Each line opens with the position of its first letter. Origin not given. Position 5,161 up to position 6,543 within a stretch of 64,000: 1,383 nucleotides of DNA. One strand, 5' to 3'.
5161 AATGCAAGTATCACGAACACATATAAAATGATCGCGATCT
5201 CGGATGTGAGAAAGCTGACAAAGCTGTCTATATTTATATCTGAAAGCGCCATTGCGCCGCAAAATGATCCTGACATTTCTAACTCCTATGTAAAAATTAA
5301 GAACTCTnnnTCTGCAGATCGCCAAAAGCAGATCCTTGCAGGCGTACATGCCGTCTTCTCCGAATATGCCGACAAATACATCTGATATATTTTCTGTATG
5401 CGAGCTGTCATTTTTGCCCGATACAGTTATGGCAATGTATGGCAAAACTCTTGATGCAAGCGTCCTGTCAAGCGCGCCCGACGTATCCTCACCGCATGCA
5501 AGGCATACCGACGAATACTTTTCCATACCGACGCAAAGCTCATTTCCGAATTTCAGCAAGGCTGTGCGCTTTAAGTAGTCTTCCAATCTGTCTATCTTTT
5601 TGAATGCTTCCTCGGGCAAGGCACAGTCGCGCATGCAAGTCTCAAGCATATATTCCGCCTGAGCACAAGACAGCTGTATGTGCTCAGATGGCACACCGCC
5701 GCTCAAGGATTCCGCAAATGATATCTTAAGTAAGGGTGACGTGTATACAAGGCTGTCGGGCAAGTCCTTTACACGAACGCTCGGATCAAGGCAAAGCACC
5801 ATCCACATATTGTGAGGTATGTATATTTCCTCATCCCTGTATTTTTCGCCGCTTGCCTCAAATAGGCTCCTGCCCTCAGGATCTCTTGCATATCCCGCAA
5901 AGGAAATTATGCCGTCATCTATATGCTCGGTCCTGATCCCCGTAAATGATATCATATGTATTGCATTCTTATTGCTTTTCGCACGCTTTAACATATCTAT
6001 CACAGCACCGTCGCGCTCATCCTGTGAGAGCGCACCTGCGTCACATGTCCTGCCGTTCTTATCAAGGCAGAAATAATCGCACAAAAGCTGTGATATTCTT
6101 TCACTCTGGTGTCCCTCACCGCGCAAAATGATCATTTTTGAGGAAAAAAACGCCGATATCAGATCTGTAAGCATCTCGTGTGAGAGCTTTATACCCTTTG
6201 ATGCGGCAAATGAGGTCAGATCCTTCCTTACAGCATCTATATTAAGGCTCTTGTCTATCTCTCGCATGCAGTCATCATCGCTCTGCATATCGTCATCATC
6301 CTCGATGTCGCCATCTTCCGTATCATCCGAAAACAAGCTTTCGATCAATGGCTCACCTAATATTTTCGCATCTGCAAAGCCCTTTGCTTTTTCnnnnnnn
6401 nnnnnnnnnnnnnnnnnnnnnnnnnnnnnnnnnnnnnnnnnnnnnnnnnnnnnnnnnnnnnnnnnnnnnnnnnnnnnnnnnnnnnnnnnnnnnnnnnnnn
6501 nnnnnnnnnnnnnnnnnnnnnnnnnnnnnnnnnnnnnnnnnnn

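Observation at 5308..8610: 1,100-aa fusion of two apparently dead enzyme modules (GH3-like glycosidase and McrB-like AAA) joined by a TM hairpin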

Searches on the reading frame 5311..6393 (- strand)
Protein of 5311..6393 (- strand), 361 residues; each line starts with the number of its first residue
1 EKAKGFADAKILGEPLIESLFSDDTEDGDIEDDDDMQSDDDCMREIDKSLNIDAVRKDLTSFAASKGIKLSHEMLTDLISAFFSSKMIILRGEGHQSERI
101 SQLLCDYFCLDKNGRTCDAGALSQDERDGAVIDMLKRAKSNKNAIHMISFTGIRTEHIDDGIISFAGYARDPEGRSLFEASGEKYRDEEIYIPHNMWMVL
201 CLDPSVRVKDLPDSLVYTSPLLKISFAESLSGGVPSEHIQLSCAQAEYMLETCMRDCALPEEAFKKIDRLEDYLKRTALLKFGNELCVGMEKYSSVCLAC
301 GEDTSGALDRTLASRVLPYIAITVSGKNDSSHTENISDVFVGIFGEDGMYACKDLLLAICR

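Call 28: search_solved_structures(query=A4, max_evalue=10, show_alignments=2)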
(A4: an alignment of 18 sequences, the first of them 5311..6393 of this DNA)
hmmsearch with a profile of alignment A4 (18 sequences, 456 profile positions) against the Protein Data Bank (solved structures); distinct sequences matched with E-value up to 10: 4.
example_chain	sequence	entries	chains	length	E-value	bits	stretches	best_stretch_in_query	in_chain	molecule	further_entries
6hz4_A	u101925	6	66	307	0.2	13.5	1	222-291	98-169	5-methylcytosine-specific restriction enzyme B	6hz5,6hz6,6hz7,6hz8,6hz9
6ut6_A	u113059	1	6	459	0.36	12.6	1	222-291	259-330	5-methylcytosine-specific restriction enzyme B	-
7vsr_A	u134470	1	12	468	0.37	12.6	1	222-291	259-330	5-methylcytosine-specific restriction enzyme B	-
6iu3_A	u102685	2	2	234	1.6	10.5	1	145-207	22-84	VIT1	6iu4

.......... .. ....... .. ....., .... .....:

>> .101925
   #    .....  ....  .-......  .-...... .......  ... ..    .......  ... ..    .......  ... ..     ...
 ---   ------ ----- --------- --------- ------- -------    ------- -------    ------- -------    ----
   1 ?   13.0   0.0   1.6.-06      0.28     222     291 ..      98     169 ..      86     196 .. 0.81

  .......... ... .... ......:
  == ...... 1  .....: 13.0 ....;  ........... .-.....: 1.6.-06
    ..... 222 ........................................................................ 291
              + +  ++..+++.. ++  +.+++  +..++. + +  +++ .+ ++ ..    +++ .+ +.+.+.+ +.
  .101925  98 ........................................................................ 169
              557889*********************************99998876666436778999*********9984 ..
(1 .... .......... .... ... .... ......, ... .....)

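Call 42: find_related_loci(query=A5, collection=genome_contigs, flank=10000)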
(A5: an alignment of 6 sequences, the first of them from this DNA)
Query A5 (301 aa) in genome_contigs; peptide patterns used: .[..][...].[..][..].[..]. (x = any residue, [..] = any of these).
129 stretches matched a pattern; 11 encode a relative of the query (tblastn E <= 1e-3); 11 distinct loci.
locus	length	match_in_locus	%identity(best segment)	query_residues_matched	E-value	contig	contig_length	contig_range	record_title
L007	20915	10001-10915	25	3-296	3e-28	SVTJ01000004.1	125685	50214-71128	MAG: Oscillospiraceae bacterium isolate SIG692 NODE_3240_length_125685_cov_7.888275, whole genome shotgun sequence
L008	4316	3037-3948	26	3-296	2e-27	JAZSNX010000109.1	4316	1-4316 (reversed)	MAG: Eubacteriales bacterium isolate T1900044549_TS20190015.MAGScoT_cleanbin_000105 SGB_201_k141_2484765, whole genome s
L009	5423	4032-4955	24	2-298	1e-26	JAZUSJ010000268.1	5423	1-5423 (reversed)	MAG: Eubacteriales bacterium isolate T1900044846_TS20190312.MAGScoT_cleanbin_000018 SGB_2977_k141_302177, whole genome s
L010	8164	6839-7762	23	2-298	4e-26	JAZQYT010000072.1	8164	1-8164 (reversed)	MAG: Eubacteriales bacterium isolate T1900045159_TC20190153.MAGScoT_cleanbin_000038 SGB_5018_k141_1052788, whole genome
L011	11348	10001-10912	26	2-296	1e-22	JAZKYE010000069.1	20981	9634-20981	MAG: Eubacteriales bacterium isolate T1900045105_TC20190099.MAGScoT_cleanbin_000006 SGB_4778_k141_1664440, whole genome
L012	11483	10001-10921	24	1-289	4e-21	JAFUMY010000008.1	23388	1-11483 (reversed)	MAG: Clostridia bacterium isolate RGIG4641 Roe_deer_Rectum-4__c18876, whole genome shotgun sequence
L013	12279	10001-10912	24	2-296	9e-19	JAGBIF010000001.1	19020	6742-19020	MAG: Clostridia bacterium isolate RGIG9142 Water_deer_Rectum.Co__c23126, whole genome shotgun sequence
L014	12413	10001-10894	24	1-286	2e-17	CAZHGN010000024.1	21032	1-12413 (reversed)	MAG TPA_asm: uncultured Acidiphilium sp. isolate SRP350583_co2_391 genome assembly, contig: NODE_3576_length_21032_cov_1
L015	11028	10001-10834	23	2-268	1e-14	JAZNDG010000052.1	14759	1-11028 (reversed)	MAG: Eubacteriales bacterium isolate T1900044728_TS20190194.MAGScoT_cleanbin_000013 SGB_1980_k141_1921065, whole genome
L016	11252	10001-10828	23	4-269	1e-11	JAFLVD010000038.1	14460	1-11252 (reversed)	MAG: Clostridiales bacterium isolate HAN096 Seq38, whole genome shotgun sequence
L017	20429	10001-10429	26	106-249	4e-9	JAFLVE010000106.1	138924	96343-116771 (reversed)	MAG: Clostridiales bacterium isolate HAN097 Seq3, whole genome shotgun sequence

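Call 46: search_protein_families(library=pfam, proteins=[L007:4661-6148:+, L007:6161-6865:+, L007:6908-7555:+, L007:7577-10942:+, L007:10965-12299:+, L007:12320-14047:+, L007:14065-15465:+, L007:15481-17871:+], max_evalue=0.01)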
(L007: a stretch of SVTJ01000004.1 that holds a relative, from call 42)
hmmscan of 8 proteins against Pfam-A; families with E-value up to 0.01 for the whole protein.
L007:4661-6148:+ (495 aa): 1 family
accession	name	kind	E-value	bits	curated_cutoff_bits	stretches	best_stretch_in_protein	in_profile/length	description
PF02674.22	Colicin_V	-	0.00018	21.9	29.3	1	13-170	4-126/144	Colicin V production protein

L007:6161-6865:+ (234 aa): 0 families

L007:6908-7555:+ (215 aa): 0 families

L007:7577-10942:+ (1121 aa): 2 families
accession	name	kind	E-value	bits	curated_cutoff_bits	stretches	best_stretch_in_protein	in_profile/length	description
PF01915.27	Glyco_hydro_3_C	-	3.1e-26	93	31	1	307-525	1-199/200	Glycosyl hydrolase family 3 C-terminal domain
PF14310.12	Fn3-like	-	2.7e-12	47.1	25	1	555-622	1-70/71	Fibronectin type III-like domain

L007:10965-12299:+ (444 aa): 1 family
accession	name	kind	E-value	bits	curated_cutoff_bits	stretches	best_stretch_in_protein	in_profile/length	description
PF07728.20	AAA_5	-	2e-06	28.3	22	1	150-300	2-138/139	AAA domain (dynein-related subfamily)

L007:12320-14047:+ (575 aa): 1 family
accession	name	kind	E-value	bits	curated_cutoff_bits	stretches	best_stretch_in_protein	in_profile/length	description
PF07632.16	Sde182_NH-like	-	0.0024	17.9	26.8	1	282-350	7-72/268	Cellulose-binding Sde182, nucleoside hydrolase-like domain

L007:14065-15465:+ (466 aa): 2 families
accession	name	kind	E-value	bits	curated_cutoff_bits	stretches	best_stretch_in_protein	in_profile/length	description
PF07728.20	AAA_5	-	2.3e-06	28.1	22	1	172-322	2-138/139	AAA domain (dynein-related subfamily)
PF10864.13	DUF2663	-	0.0017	19.2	25.2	1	13-86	22-84/127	Protein of unknown function (DUF2663)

L007:15481-17871:+ (796 aa): 4 families
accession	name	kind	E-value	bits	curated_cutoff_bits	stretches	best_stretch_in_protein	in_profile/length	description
PF01841.26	Transglut_core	-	4.1e-21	75.7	23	1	398-499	15-107/108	Transglutaminase-like superfamily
PF17998.7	AgI_II_C2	-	1.5e-05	25.9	27.1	0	736-793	33-92/148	Cell surface antigen I/II C2 terminal domain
PF04473.18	DUF553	-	0.00096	19.1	20.5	1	388-497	6-111/140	Transglutaminase-like domain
PF13471.12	Transglut_core3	-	0.0024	18.2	26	1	439-488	56-97/117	Transglutaminase-like superfamily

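Call 47: search_protein_families(library=pfam, proteins=[L017:1372-2061:+, L017:2061-7286:+, L017:7283-10621:+, L017:10618-11991:+, L017:12028-13851:+, L017:13858-15321:+, L017:15343-18996:+], max_evalue=0.01)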
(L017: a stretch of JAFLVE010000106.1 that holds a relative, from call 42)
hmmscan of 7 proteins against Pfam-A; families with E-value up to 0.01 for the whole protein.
L017:1372-2061:+ (229 aa): 0 families

L017:2061-7286:+ (1741 aa): 4 families
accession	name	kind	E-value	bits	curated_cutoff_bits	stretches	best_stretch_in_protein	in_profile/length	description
PF13306.12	LRR_5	-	1.3e-204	668.7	27.7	11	1030-1136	13-117/127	BspA type Leucine rich repeat region (6 copies)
PF13855.12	LRR_8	-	5e-41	138.7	27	2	441-484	8-52/61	Leucine rich repeat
PF12799.13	LRR_4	-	1.1e-09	38.6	27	0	439-473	4-40/44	Leucine Rich repeats (2 copies)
PF23952.1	LRR_EndoS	-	0.00021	21.9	27.9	0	591-653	50-113/116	Endo-beta-N-acetylglucosaminidase EndoS LRR domain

L017:7283-10621:+ (1112 aa): 3 families
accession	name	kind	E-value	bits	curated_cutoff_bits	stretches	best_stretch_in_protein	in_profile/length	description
PF01915.27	Glyco_hydro_3_C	-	2.9e-22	80.1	31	1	308-512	2-200/200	Glycosyl hydrolase family 3 C-terminal domain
PF14310.12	Fn3-like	-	3e-09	37.3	25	1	541-612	1-70/71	Fibronectin type III-like domain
PF00933.27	Glyco_hydro_3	-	7.1e-06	26.1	27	1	50-128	83-165/316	Glycosyl hydrolase family 3 N terminal domain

L017:10618-11991:+ (457 aa): 5 families
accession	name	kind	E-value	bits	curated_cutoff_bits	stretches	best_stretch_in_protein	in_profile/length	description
PF07728.20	AAA_5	-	2.1e-06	28.2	22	1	163-313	2-138/139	AAA domain (dynein-related subfamily)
PF13191.12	AAA_16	-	0.00045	21.2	32.6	1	158-226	24-85/167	AAA ATPase domain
PF00004.35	AAA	-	0.0042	18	21.2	0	164-272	2-108/131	ATPase family associated with various cellular activities (AAA)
PF01656.29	CbiA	-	0.0052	17.2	25.4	0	163-346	2-63/125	CobQ/CobB/MinD/ParA nucleotide binding domain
PF20720.3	nSTAND3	-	0.0081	16.3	27.2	0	151-188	8-45/155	Novel STAND NTPase 3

L017:12028-13851:+ (607 aa): 1 family
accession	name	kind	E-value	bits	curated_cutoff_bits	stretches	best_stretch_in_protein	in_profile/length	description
PF09823.15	DUF2357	-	1.7e-05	24.6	23.3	1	75-163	106-193/251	Domain of unknown function (DUF2357)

L017:13858-15321:+ (487 aa): 4 families
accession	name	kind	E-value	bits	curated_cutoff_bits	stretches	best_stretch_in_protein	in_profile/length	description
PF07728.20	AAA_5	-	2.4e-06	28.1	22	1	193-343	2-138/139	AAA domain (dynein-related subfamily)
PF13191.12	AAA_16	-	0.00052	21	32.6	1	188-256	24-85/167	AAA ATPase domain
PF00004.35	AAA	-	0.0049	17.8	21.2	0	194-302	2-108/131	ATPase family associated with various cellular activities (AAA)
PF01656.29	CbiA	-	0.007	16.8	25.4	0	193-375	2-62/125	CobQ/CobB/MinD/ParA nucleotide binding domain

L017:15343-18996:+ (1217 aa): 3 families
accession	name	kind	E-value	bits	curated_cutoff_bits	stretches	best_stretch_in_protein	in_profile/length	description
PF01841.26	Transglut_core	-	2.8e-22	79.5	23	1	834-934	16-107/108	Transglutaminase-like superfamily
PF17998.7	AgI_II_C2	-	1.8e-07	32.1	27.1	0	612-651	62-94/148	Cell surface antigen I/II C2 terminal domain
PF13471.12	Transglut_core3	-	0.0054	17.1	26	0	875-923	57-97/117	Transglutaminase-like superfamily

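Call 65: search_protein_families(library=pfam, proteins=[L012:5099-5671:+, L012:6100-6603:+, L012:6600-7643:+, L012:7706-9370:+, L012:9518-10963:+, L014:295-3657:+, L014:3988-4674:+, L014:4688-7540:+, L014:7562-10948:+], max_evalue=0.01)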
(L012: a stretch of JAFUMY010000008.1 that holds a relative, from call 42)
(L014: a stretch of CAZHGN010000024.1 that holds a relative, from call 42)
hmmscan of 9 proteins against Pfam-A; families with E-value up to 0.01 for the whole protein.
L012:5099-5671:+ (190 aa): 0 families

L012:6100-6603:+ (167 aa): 9 families
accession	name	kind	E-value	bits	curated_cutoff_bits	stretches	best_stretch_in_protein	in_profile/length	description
PF01202.28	SKI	-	1.6e-33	116.5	22.1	1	12-164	1-157/159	Shikimate kinase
PF13238.12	AAA_18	-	5.2e-08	33.8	29.4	1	6-114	1-110/128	AAA domain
PF13207.12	AAA_17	-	8.5e-07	29.8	27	1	9-120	1-127/136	AAA domain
PF13671.12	AAA_33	-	2e-05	25.4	27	1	6-45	2-41/143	AAA domain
PF13401.12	AAA_22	-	0.0014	19.4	27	1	2-63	4-64/130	AAA domain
PF13189.12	Cytidylate_kin2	-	0.0014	19.3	28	1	10-56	6-52/176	Cytidylate kinase-like family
PF13521.12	AAA_28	-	0.0024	18.5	27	1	6-51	2-47/164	AAA domain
PF01712.25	dNK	-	0.0038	17.5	27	0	86-113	114-141/203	Deoxynucleoside kinase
PF20720.3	nSTAND3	-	0.0042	17.2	27.2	1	2-26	16-40/155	Novel STAND NTPase 3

L012:6600-7643:+ (347 aa): 2 families
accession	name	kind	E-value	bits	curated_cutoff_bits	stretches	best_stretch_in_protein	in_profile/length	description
PF08546.17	ApbA_C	-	4.7e-30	104.9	22.7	1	191-333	1-125/125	Ketopantoate reductase PanE/ApbA C terminal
PF02558.23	ApbA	-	4.3e-24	85.3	22.2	1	8-148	1-139/150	Ketopantoate reductase PanE/ApbA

L012:7706-9370:+ (554 aa): 2 families
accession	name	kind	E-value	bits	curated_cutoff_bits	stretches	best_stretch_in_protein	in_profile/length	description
PF00749.27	tRNA-synt_1c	-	3.8e-68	230.2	23.4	1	42-325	3-271/314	tRNA synthetases class I (E and Q), catalytic domain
PF19269.4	Anticodon_2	-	2.3e-11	44.7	23.6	1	510-551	100-141/141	Anticodon binding domain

L012:9518-10963:+ (481 aa): 4 families
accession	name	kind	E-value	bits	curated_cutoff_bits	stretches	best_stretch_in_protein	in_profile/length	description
PF20990.2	DUF2207_C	-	0.0011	19.2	33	1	8-82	122-189/247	Predicted membrane protein (DUF2207) C-terminal domain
PF03706.18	LPG_synthase_TM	-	0.0014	18.6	33.4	1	23-179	108-243/302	Lysylphosphatidylglycerol synthase TM region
PF11139.14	SfLAP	-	0.0034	17.3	35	1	29-105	37-91/213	Sap, sulfolipid-1-addressing protein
PF20136.4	DUF6526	-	0.0063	17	23.7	0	35-109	22-94/145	Family of unknown function (DUF6526)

L014:295-3657:+ (1120 aa): 4 families
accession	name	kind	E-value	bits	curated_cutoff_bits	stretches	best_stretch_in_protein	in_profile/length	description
PF13402.12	Peptidase_M60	-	3.2e-27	96.2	25.8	1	289-533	1-269/275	Peptidase M60, enhancin and enhancin-like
PF17996.7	CE2_N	-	1.1e-08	35.6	27.9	1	1049-1113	21-87/108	Carbohydrate esterase 2 N-terminal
PF00754.31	F5_F8_type_C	-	3e-07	31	28.2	1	882-1001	7-122/127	F5/8 type C domain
PF17291.7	M60-like_N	-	4.8e-06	27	23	1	174-277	9-93/106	N-terminal domain of M60-like peptidases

L014:3988-4674:+ (228 aa): 0 families

L014:4688-7540:+ (950 aa): 3 families
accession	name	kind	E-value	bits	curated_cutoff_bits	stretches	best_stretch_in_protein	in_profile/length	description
PF13306.12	LRR_5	-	2.4e-61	205.7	27.7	5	407-506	3-99/127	BspA type Leucine rich repeat region (6 copies)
PF13855.12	LRR_8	-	7.4e-11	42.1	27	1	485-536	2-53/61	Leucine rich repeat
PF12799.13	LRR_4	-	0.00078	20.1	27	0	266-280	22-36/44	Leucine Rich repeats (2 copies)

L014:7562-10948:+ (1128 aa): 3 families
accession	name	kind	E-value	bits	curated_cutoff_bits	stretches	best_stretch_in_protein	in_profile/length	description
PF01915.27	Glyco_hydro_3_C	-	2.3e-27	96.7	31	1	308-524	1-200/200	Glycosyl hydrolase family 3 C-terminal domain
PF14310.12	Fn3-like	-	1.2e-20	73.8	25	1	552-620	1-69/71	Fibronectin type III-like domain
PF00933.27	Glyco_hydro_3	-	0.0022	17.9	27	1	53-129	83-163/316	Glycosyl hydrolase family 3 N terminal domain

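Call 77: predict_structure(alignment_id=A4)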
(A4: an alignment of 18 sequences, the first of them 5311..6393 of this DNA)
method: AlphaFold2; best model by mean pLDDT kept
length: 361 residues; sequences in the alignment: 18
mean_pLDDT: 84.0   pTM: 0.82
mean pLDDT of the five models: 84.0, 83.3, 83.0, 82.9, 82.8
residues with pLDDT >= 90: 219; 70-90: 80; 50-70: 20; < 50: 42
segments of 3 or more residues with pLDDT < 50: 1-6, 8-39, 329-332
pLDDT, mean of each block of 10 residues (from residue 1): 44 41 37 43 77 94 93 96 97 91 92 86 93 94 94 94 94 88 88 96 91 92 91 73 94 95 93 87 92 97 95 93 67 69 82 82 56
secondary structure, 60 per line:
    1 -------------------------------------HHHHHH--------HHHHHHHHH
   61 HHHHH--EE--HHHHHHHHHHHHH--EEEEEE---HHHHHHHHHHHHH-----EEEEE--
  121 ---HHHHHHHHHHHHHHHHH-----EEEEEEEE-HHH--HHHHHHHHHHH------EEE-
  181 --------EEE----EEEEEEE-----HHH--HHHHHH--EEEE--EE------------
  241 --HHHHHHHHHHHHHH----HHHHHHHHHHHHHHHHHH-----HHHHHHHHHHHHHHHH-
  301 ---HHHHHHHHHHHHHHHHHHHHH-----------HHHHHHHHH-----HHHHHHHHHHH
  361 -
elements in order: H38-43 H52-65 H72-84 E87-92 H96-108 E114-118 H124-140 E146-153 H160-170 E177-179 E189-191 E196-202 H213-218 E221-224 H243-256 H261-278 H284-299 H304-324 H336-344 H350-360

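Call 89: find_homologous_proteins(query=A5, max_evalue=0.00001)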
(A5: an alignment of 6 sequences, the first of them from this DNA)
Query A5 (6 sequences) (301 aa, profile of the alignment): 2 proteins with E <= 0.00001 among 6353 candidates.
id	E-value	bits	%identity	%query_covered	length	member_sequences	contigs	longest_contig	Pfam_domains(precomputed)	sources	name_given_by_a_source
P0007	1.3e-68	250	94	62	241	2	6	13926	-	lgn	-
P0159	2.2e-16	78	25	38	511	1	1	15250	-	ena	-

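Call 91: search_protein_families(library=pfam, proteins=[L017:125-1201:+], max_evalue=0.001)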
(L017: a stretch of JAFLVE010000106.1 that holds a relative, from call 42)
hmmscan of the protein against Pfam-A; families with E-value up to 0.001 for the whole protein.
L017:125-1201:+ (358 aa): 3 families
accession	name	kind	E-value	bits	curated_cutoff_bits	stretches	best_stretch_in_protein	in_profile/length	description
PF03462.23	PCRF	-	3.2e-70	236.3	24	1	14-205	3-194/194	PCRF domain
PF00472.26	RF-1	-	5.7e-44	149.2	35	1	213-322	2-116/116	RF-1 domain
PF23960.2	DUF7289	-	0.00021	21.4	27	1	259-312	32-89/238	Family of unknown function (DUF7289)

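Call 102: fold_search(model_id=the predicted structure, library=pdb)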
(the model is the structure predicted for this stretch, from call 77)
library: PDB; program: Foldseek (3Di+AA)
matches with E <= 10: 832; with E <= 0.001: 26
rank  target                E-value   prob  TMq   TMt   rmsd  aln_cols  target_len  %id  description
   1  8s09_5                3.4e-05  1.00  0.38  0.23  15.7       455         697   10  H. sapiens MCM2-7 double hexamer bound to double stranded DNA (released 2024-10-02)
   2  8w0f_D                9.1e-05  1.00  0.39  0.25  10.6       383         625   10  Cryo-EM structure of a human MCM2-7 double hexamer on dsDNA (released 2024-10-02)
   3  6q7l_W                9.6e-05  1.00  0.45  0.36   7.9       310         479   14  Spiral structure of E. coli RavA in the RavA-LdcI cage-like complex (released 2020-02-12)
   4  7v3u_7                1.3e-04  1.00  0.41  0.24   8.7       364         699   10  Cryo-EM structure of MCM double hexamer with structured Mcm4-NSD (released 2022-04-13)
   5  9gjw_7                1.3e-04  1.00  0.41  0.25  15.3       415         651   11  OCCM maturation intermediate stalled with an Arginine Finger mutation in Mcm2 (released 2025-03-05)
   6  7v3u_3                1.5e-04  1.00  0.38  0.24  10.0       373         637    9  Cryo-EM structure of MCM double hexamer with structured Mcm4-NSD (released 2022-04-13)
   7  9e2w_3                1.6e-04  1.00  0.37  0.24   9.9       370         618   10  Cryo-EM structure of yeast CMG helicase stalled at G4-containing DNA template, state 1 (released 2025-03-26)
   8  6hz4_E                1.9e-04  1.00  0.30  0.37  14.4       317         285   13  Structure of McrBC without DNA binding domains (one half of the full complex) (released 2019-07-24)
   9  1g8p                  2.4e-04  1.00  0.42  0.47   8.5       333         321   10  CRYSTAL STRUCTURE OF BCHI SUBUNIT OF MAGNESIUM CHELATASE (released 2001-08-03)
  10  7v3u_2                2.7e-04  1.00  0.39  0.26   9.4       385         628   10  Cryo-EM structure of MCM double hexamer with structured Mcm4-NSD (released 2022-04-13)
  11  9caq_3                3.0e-04  1.00  0.37  0.25   9.7       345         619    8  Cryo-EM structure of a human MCM2-7 double hexamer formed from independently loaded MCM2-7 single hexamers (released 2024-10-02)
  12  7plo_3                4.1e-04  1.00  0.38  0.24   9.7       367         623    8  H. sapiens replisome-CUL2/LRR1 complex (released 2021-11-10)
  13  5c3c_A                4.6e-04  1.00  0.26  0.38  14.1       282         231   12  Structural characterization of a newly identified component of alpha-carboxysomes: The AAA+ domain Protein cso-CbbQ (released 2015-11-18)
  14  6hz4_A                4.8e-04  1.00  0.32  0.39  12.9       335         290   13  Structure of McrBC without DNA binding domains (one half of the full complex) (released 2019-07-24)
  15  3f8t                  5.4e-04  1.00  0.41  0.34   7.3       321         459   14  Crystal structure analysis of a full-length MCM homolog from Methanopyrus kandleri (released 2009-03-03)
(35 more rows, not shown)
